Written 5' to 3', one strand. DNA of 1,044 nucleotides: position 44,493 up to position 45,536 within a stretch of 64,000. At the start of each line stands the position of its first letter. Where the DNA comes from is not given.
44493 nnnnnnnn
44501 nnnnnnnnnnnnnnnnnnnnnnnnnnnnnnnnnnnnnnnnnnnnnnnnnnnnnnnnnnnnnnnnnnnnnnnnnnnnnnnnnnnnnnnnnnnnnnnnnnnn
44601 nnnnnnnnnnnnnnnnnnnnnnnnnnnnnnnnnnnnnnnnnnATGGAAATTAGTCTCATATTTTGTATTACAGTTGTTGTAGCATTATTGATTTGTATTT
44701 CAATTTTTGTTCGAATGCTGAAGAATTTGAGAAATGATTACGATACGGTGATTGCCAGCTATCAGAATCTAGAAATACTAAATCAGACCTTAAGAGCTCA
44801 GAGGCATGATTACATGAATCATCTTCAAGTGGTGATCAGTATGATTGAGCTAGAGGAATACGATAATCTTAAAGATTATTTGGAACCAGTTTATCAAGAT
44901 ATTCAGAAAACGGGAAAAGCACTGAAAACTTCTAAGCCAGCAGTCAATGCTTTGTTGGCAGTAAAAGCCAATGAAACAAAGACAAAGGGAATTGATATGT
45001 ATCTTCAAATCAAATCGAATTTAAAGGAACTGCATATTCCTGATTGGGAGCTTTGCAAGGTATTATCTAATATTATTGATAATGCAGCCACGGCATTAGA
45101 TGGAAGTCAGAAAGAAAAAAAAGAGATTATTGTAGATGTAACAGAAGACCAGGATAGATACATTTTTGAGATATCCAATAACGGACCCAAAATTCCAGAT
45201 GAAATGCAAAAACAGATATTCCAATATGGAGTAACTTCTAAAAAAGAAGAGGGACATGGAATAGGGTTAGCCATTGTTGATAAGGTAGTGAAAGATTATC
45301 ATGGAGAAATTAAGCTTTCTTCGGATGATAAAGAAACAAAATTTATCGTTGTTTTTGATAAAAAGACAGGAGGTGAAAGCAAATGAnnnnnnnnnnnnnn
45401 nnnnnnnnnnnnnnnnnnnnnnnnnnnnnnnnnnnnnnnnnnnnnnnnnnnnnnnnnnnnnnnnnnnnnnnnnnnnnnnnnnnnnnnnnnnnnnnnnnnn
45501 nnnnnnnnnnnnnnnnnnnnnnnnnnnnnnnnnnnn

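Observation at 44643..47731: Two-component system split around nfeD-floA: HK - NfeD - FloA (flotillin) - LytTR regulator in one operon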

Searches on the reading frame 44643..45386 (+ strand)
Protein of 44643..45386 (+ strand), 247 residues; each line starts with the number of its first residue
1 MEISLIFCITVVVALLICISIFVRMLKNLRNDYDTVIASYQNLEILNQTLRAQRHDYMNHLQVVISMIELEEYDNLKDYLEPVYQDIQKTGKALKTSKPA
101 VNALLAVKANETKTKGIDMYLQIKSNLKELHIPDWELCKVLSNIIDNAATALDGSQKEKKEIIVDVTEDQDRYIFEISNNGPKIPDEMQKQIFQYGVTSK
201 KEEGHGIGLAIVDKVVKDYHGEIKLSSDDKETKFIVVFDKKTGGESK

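Call 3: search_protein_families(library=pfam, proteins=[window:44643-45386:+], max_evalue=0.01)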
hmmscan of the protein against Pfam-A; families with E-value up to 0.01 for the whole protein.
window:44643-45386:+ (247 aa): 4 families
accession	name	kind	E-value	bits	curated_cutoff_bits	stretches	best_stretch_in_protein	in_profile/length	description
PF02518.31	HATPase_c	-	5.5e-20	72.3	26.4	1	137-240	6-109/111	Histidine kinase-, DNA gyrase B-, and HSP90-like ATPase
PF14501.12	HATPase_c_5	-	3.6e-17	62.6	22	1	135-237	4-100/102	GHKL domain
PF14689.11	SPOB_a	-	1.4e-16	60.3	28.1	1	40-96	6-62/62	Sensor_kinase_SpoOB-type, alpha-helical domain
PF13581.12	HATPase_c_2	-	0.0072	16.8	27.4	1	154-223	49-114/127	Histidine kinase-like ATPase domain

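Call 4: search_protein_families(library=ncbifam, proteins=[window:44643-45386:+], max_evalue=0.01)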
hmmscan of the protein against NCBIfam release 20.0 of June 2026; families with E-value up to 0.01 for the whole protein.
window:44643-45386:+ (247 aa): 69 families (the best 25 are shown)
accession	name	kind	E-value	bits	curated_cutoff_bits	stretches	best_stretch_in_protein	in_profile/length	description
NF008298.1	PRK11086.1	subfamily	9.7e-32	110.1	520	1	47-237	330-522/529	DcuS/MalK family sensor histidine kinase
NF011627.0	PRK15053.1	equivalog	1.2e-20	73.7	656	1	31-239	323-537/552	sensor histidine kinase DpiB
NF038334.1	malate_HK_MalK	exception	1.7e-20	73.2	800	1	45-232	328-516/533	malate sensor histidine kinase MalK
NF008468.0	PRK11360.1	equivalog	6.6e-18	64.4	646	1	109-240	479-608/616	two-component system sensor histidine kinase AtoS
TIGR01386.1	cztS_silS_copS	subfamily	2.7e-14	53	292.55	1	139-238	356-456/457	heavy metal sensor histidine kinase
NF046044.1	PnpS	equivalog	3.7e-14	52.5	400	1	100-238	250-389/390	two-component system histidine kinase PnpS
NF007004.0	PRK09467.1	equivalog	2.3e-13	49.8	415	1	88-230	286-425/440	two-component system sensor histidine kinase EnvZ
NF008312.0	PRK11100.1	equivalog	4.6e-13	48.8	356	1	100-230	334-463/477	two-component system sensor histidine kinase CreC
NF033091.0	HK_VanS_ACDEFG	equivalog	4.8e-13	48.9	400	1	114-237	168-291/293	vancomycin resistance histidine kinase VanS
NF007688.0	PRK10364.1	equivalog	7e-13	48.1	479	1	105-236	320-447/460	two-component system sensor histidine kinase ZraS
NF047496.1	HK_LIC11548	equivalog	4.4e-12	45.6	750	1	112-227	450-575/589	LIC_11548 family sensor histidine kinase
NF007345.0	PRK09835.1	subfamily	1.4e-11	43.6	423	1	137-240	376-480/482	Cu(+)/Ag(+) sensor histidine kinase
TIGR02938.1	nifL_nitrog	equivalog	1.5e-11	43.5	242.45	1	115-236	366-489/494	nitrogen fixation negative regulator NifL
NF052574.1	HisKinEspCMyxo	equivalog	2.4e-11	42.6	1200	1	137-229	531-625/785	serine histidine kinase EspC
NF053867.1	SprKinKinDBac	equivalog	3.3e-11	42.3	775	1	138-233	399-489/500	sporulation kinase KinD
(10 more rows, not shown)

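Call 8: find_homologous_proteins(query=window:44643-45386:+, max_evalue=0.00001)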
Query window:44643-45386:+ (247 aa): 852 proteins with E <= 0.00001 among 1478 candidates; the best 120 are listed.
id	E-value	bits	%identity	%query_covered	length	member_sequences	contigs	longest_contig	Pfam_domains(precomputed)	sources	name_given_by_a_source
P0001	1.1e-155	534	100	100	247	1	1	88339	PF14689.12,PF02518.32,PF14501.13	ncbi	-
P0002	9.0e-138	475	89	100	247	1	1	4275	PF14689.12,PF02518.32,PF14501.13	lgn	-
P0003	2.9e-134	464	87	100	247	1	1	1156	PF14689.12,PF02518.32,PF14501.13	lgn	-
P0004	1.8e-116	406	74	100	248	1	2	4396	PF14689.12,PF02518.32,PF14501.13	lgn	-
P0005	1.3e-112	393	72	99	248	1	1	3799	PF14689.12,PF02518.32,PF14501.13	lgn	-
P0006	2.6e-106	372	70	100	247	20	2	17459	PF14689.12,PF02518.32,PF14501.13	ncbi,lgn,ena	-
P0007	5.2e-106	371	69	99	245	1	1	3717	PF14689.12,PF02518.32,PF14501.13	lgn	-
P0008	5.5e-106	371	67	100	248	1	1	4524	PF14689.12,PF02518.32,PF14501.13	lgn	-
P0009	3.9e-105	369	70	99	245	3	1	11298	PF14689.12,PF02518.32,PF14501.13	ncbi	-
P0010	1.2e-104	367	68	99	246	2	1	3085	PF14689.12,PF02518.32,PF14501.13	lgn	-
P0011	1.9e-98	347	65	99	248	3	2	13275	PF14689.12,PF02518.32,PF14501.13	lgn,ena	-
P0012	2.2e-93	330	62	98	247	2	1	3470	PF14689.12,PF02518.32,PF14501.13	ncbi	-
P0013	1.3e-91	324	60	100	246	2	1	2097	PF14689.12,PF02518.32,PF14501.13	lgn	-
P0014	2.3e-90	320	60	97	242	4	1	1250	PF14689.12,PF02518.32,PF14501.13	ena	-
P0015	1.3e-89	318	59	98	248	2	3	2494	PF14689.12,PF02518.32,PF14501.13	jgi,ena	-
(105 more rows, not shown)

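Call 10: find_related_loci(query=A1, collection=genome_contigs, flank=6000)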
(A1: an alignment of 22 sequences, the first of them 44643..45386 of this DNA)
Query A1 (247 aa) in genome_contigs; peptide patterns used: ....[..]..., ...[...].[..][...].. (x = any residue, [..] = any of these).
168 stretches matched a pattern; 142 encode a relative of the query (tblastn E <= 1e-3); the best 80 are kept; 80 distinct loci.
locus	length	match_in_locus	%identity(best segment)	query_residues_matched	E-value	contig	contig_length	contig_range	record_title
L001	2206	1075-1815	70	1-247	1e-119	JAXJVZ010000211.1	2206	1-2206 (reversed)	MAG: Agathobacter sp. isolate DOME_MAG_6050 6050_C0405_k141_379829, whole genome shotgun sequence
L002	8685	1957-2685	70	3-244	2e-112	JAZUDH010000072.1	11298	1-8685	MAG: Lachnospiraceae bacterium isolate T1900045310_TH20190080.MAGScoT_cleanbin_000005 SGB_6215_k141_487627, whole genome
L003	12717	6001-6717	58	1-240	5e-93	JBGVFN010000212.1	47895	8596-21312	MAG: Lachnospiraceae bacterium isolate fecal_MAG_39 fecal_MAG_39_contig_0212, whole genome shotgun sequence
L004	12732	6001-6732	55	1-245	2e-92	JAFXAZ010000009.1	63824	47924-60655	MAG: Lachnospiraceae bacterium isolate RGIG6251 Sheep_Rectum-2__c224, whole genome shotgun sequence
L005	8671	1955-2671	58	1-240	1e-92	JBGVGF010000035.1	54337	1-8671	MAG: Faecalimonas sp. isolate fecal_MAG_373 fecal_MAG_373_contig_0037, whole genome shotgun sequence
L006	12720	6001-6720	58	1-241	3e-90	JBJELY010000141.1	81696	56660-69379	MAG: Roseburia sp. isolate EHIM02_bin.019 NODE_33_length_81696_cov_13.702245, whole genome shotgun sequence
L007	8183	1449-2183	56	1-247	2e-90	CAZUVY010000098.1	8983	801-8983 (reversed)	MAG TPA_asm: uncultured Faecalimonas sp. isolate SRP350583_co2_120 genome assembly, contig: NODE_11790_length_8983_cov_3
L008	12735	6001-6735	56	1-246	6e-90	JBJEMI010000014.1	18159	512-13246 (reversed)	MAG: Lachnospiraceae bacterium isolate SARD11_bin.042 NODE_1489_length_18159_cov_14.049160, whole genome shotgun sequenc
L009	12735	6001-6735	59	1-244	3e-89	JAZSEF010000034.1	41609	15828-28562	MAG: Roseburia sp. isolate T1900044591_TS20190057.MAGScoT_cleanbin_000030 SGB_636_k141_1105037, whole genome shotgun seq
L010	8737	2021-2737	56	1-240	5e-89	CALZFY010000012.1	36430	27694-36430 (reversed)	MAG: uncultured Lachnoclostridium sp. isolate SRR3176534_bin.24_metaWRAP_v1.3_MAG genome assembly, contig: ERZ8974731.39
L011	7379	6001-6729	53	1-244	3e-86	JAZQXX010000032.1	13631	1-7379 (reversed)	MAG: Negativibacillus sp. isolate T1900045161_TC20190155.MAGScoT_cleanbin_000042 SGB_5068_k141_223622, whole genome shot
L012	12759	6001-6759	52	1-246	8e-86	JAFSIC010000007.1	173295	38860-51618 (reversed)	MAG: Oscillospiraceae bacterium isolate RGIG3163 Goat_Rectum.Co__c367929, whole genome shotgun sequence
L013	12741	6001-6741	70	1-247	3e-113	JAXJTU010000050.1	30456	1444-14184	MAG: Agathobacter sp. isolate DOME_MAG_4607 4607_C0312_k141_211405, whole genome shotgun sequence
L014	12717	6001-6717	61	1-240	3e-85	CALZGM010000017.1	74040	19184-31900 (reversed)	MAG: uncultured Roseburia sp. isolate SRR3176534_bin.18_metaWRAP_v1.3_MAG genome assembly, contig: ERZ8974731.95, whole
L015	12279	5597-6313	56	1-240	5e-85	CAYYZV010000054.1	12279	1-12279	MAG TPA_asm: uncultured Roseburia sp. isolate SRP315200_co1_490 genome assembly, contig: NODE_11111_length_12279_cov_14.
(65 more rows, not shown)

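Call 34: list_cluster_members(proteins=[window:44643-45386:+, window:45383-45856:+, window:46889-47635:+])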
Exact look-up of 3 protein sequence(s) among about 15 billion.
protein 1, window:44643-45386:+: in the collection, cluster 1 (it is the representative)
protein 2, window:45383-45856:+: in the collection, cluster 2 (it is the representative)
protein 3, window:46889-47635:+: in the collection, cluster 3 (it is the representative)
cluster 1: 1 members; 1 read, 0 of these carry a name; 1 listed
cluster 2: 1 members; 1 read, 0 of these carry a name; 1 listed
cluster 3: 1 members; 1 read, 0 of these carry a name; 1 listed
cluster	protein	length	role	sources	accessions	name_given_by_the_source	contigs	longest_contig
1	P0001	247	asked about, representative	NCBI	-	-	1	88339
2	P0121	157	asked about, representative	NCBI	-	-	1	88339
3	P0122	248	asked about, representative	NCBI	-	-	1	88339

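Call 35: find_encoding_contigs(protein=P0001, flank=3000, max_places=2)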
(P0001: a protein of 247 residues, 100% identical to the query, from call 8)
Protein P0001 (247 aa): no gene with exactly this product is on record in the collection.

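Call 36: search_protein_representatives(alignment_id=A1)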
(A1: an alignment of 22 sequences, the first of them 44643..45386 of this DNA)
Query: 22 sequences, 243 profile positions. Proteins with E-value up to 0.001 (for the whole library): 301799; up to 1e-10: 17742; up to 1e-30: 616. The best 150 are listed.
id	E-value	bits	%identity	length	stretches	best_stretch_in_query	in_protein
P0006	2.0e-122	423.7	-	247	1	1-241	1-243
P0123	1.9e-89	315.7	-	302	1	5-241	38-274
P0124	4.4e-88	311.2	-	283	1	7-242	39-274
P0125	1.9e-87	309.1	-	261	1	1-242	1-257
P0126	5.8e-83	294.5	-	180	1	67-241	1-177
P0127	1.1e-80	287.0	-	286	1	4-241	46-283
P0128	1.1e-79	283.8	-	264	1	6-240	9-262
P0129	5.5e-76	271.6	-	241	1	10-240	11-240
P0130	4.6e-74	265.3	-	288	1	9-242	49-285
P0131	1.8e-73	263.4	-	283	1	4-240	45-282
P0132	2.1e-72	259.9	-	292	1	6-240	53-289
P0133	2.2e-72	259.8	-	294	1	6-239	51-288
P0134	2.2e-71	256.5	-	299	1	2-239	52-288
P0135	6.0e-70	251.8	-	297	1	7-241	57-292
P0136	1.1e-69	251.0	-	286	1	6-236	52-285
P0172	3.1e-60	220.0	-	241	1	1-241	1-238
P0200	5.1e-55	203.0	-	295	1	6-240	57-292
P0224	5.8e-49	183.1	-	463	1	6-240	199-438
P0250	4.3e-44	167.2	-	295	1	7-241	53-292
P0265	5.1e-43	163.7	-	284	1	4-239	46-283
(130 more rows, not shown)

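Call 38: predict_structure(alignment_id=A1)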
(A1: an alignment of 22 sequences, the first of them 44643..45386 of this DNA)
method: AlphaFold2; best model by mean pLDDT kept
length: 247 residues; sequences in the alignment: 22
mean_pLDDT: 81.0   pTM: 0.61
mean pLDDT of the five models: 81.0, 77.5, 76.3, 74.0, 70.2
residues with pLDDT >= 90: 60; 70-90: 154; 50-70: 20; < 50: 13
segments of 3 or more residues with pLDDT < 50: 199-206, 243-247
pLDDT, mean of each block of 10 residues (from residue 1): 81 94 94 94 90 77 80 80 68 68 84 86 83 86 87 81 90 91 80 60 52 85 88 90 46
secondary structure, 60 per line:
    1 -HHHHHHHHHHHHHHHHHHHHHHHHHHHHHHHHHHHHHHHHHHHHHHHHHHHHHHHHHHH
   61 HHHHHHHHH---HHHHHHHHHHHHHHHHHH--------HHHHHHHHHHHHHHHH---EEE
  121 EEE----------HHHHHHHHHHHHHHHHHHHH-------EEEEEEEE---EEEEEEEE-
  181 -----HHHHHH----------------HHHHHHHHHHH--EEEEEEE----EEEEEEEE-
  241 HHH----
elements in order: H2-69 H73-90 H99-114 E118-123 H134-153 E161-168 E172-179 H186-191 H208-218 E221-227 E232-239

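Call 39: find_encoding_contigs(protein=P0123, flank=5000, max_places=3)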
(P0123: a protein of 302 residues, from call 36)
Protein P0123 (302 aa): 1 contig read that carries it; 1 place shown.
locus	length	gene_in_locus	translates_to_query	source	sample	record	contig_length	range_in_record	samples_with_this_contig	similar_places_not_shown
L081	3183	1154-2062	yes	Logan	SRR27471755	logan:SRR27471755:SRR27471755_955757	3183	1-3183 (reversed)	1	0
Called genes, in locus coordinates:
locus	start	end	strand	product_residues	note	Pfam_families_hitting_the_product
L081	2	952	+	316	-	?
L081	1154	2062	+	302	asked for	PF14689:SPOB_a, PF02518:HATPase_c, PF14501:HATPase_c_5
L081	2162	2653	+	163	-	PF24961:NfeD_membrane, PF01957:NfeD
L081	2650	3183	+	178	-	?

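Call 40: find_encoding_contigs(protein=P0132, flank=5000, max_places=3)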
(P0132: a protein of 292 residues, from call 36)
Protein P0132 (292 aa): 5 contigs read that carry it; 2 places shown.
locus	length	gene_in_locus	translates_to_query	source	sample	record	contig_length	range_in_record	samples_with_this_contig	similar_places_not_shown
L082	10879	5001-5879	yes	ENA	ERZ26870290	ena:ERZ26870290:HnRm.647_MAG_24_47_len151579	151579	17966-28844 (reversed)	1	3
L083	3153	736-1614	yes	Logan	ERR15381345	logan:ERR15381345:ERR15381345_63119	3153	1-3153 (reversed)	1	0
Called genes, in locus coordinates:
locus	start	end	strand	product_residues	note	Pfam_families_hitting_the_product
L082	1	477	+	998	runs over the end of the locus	PF01510:Amidase_2, PF06347:SH3_4 (faint), PF07653:SH3_2 (faint), PF08239:SH3_3, PF00877:NLPC_P60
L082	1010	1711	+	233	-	PF04397:LytTR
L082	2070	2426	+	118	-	PF01022:HTH_5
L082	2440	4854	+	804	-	PF00403:HMA, PF00122:E1-E2_ATPase, PF00702:Hydrolase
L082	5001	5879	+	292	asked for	PF14689:SPOB_a, PF14501:HATPase_c_5, PF02518:HATPase_c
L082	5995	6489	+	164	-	PF24961:NfeD_membrane, PF01957:NfeD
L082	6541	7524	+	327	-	PF12127:FloA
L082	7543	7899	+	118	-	-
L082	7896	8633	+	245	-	PF00072:Response_reg, PF04397:LytTR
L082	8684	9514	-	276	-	PF01569:PAP2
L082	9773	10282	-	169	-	PF00210:Ferritin, PF02915:Rubrerythrin (faint)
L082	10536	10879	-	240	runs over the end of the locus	PF03009:GDPD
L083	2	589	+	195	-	?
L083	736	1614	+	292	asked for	PF14689:SPOB_a, PF14501:HATPase_c_5, PF02518:HATPase_c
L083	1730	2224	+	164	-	PF24961:NfeD_membrane, PF01957:NfeD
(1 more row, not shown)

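Call 41: find_encoding_contigs(protein=P0200, flank=5000, max_places=3)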
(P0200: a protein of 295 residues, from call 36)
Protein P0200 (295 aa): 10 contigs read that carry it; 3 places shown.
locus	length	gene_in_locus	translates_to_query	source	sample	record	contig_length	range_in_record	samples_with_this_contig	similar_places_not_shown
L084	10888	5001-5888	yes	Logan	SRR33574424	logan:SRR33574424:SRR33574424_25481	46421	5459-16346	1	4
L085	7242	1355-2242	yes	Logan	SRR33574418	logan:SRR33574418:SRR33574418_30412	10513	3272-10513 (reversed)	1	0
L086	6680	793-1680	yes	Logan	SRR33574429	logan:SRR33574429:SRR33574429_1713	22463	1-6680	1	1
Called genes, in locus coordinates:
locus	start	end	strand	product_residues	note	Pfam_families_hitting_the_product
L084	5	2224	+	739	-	PF00580:UvrD-helicase (weak), PF01443:Viral_helicase1 (faint), PF13245:AAA_19 (faint), PF00580:UvrD-helicase (weak), PF13361:UvrD_C (faint), PF13538:UvrD_C_2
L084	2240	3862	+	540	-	PF03023:MurJ, PF01943:Polysacc_synt (weak), PF01554:MatE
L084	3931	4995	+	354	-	PF00154:RecA_N, PF08423:Rad51, PF06745:ATPase (weak), PF27531:MT3502_N (weak), PF21096:RecA_C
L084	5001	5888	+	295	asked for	PF14689:SPOB_a, PF02518:HATPase_c, PF14501:HATPase_c_5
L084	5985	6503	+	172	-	PF24961:NfeD_membrane, PF01957:NfeD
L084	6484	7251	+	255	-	PF00072:Response_reg, PF04397:LytTR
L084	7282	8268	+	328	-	PF12127:FloA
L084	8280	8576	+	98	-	-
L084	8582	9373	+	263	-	PF01177:Asp_Glu_race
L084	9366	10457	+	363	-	PF01321:Creatinase_N, PF00557:Peptidase_M24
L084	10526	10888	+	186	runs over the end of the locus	PF08207:EFP_N, PF01132:EFP, PF09285:Elong-fact-P_C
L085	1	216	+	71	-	?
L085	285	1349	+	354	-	PF00154:RecA_N, PF08423:Rad51, PF06745:ATPase (weak), PF27531:MT3502_N (weak), PF21096:RecA_C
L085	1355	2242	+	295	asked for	PF14689:SPOB_a, PF02518:HATPase_c, PF14501:HATPase_c_5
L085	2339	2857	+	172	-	PF24961:NfeD_membrane, PF01957:NfeD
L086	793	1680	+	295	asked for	PF14689:SPOB_a, PF02518:HATPase_c, PF14501:HATPase_c_5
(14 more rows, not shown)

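Call 42: find_encoding_contigs(protein=P0224, flank=5000, max_places=3)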
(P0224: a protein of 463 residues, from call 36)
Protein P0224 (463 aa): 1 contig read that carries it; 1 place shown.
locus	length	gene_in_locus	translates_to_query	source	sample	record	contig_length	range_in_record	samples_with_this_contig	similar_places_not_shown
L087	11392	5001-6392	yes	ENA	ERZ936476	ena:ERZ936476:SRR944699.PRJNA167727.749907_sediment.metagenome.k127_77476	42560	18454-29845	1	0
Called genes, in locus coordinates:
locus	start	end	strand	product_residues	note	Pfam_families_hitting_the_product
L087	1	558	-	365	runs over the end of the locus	PF08823:PG_binding_2 (faint), PF01471:PG_binding_1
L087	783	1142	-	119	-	PF06947:DUF1290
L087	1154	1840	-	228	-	PF05949:DUF881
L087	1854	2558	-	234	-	PF05949:DUF881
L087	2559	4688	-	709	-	PF03717:PBP_dimer, PF00905:Transpeptidase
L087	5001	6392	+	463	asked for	PF14689:SPOB_a, PF02518:HATPase_c, PF14501:HATPase_c_5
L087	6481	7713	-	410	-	PF04389:Peptidase_M28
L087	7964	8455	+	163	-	PF00293:NUDIX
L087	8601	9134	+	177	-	PF06559:DCD_N, PF22769:DCD, PF00692:dUTPase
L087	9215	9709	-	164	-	PF03975:CheD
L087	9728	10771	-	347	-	PF00072:Response_reg, PF01339:CheB_methylest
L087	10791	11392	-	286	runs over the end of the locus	PF03705:CheR_N, PF01739:CheR, PF08242:Methyltransf_12 (faint)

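Call 44: find_encoding_contigs(protein=P0172, flank=5000, max_places=2)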
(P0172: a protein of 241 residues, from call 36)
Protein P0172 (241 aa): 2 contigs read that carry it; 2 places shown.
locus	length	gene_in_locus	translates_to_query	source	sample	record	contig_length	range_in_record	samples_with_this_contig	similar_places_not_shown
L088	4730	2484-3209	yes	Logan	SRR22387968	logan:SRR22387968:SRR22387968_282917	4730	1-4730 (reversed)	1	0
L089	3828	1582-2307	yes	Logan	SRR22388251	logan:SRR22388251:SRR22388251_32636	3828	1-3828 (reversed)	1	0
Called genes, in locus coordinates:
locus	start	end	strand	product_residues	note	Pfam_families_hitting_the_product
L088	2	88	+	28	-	?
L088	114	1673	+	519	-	PF00005:ABC_tran, PF02463:SMC_N (faint), PF13304:AAA_21 (faint), PF12848:ABC_tran_Xtn, PF00005:ABC_tran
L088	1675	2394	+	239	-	PF00702:Hydrolase, PF13419:HAD_2 (weak)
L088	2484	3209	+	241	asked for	PF14689:SPOB_a, PF02518:HATPase_c, PF14501:HATPase_c_5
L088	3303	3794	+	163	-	PF24961:NfeD_membrane, PF01957:NfeD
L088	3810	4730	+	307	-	?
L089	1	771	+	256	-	?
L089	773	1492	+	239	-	PF00702:Hydrolase, PF13419:HAD_2 (weak)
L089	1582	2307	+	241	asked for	PF14689:SPOB_a, PF02518:HATPase_c, PF14501:HATPase_c_5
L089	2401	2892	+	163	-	PF24961:NfeD_membrane, PF01957:NfeD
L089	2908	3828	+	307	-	?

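Call 45: find_encoding_contigs(protein=P0250, flank=5000, max_places=2)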
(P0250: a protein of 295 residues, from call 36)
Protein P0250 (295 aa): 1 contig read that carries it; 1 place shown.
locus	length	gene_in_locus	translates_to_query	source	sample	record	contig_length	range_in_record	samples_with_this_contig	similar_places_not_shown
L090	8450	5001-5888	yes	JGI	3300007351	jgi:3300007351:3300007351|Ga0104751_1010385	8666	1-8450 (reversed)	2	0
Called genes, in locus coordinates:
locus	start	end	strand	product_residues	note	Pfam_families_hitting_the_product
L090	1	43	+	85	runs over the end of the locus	?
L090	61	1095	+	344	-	PF00586:AIRS, PF02769:AIRS_C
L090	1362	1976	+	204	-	PF00551:Formyl_trans_N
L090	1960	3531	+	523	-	PF02142:MGS, PF01808:AICARFT_IMPCHas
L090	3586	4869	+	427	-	PF02844:GARS_N, PF01071:GARS_A, PF02843:GARS_C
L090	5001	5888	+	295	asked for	PF14689:SPOB_a, PF02518:HATPase_c, PF14501:HATPase_c_5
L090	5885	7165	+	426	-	PF00815:Histidinol_dh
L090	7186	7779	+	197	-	PF00475:IGPD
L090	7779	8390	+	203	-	PF00117:GATase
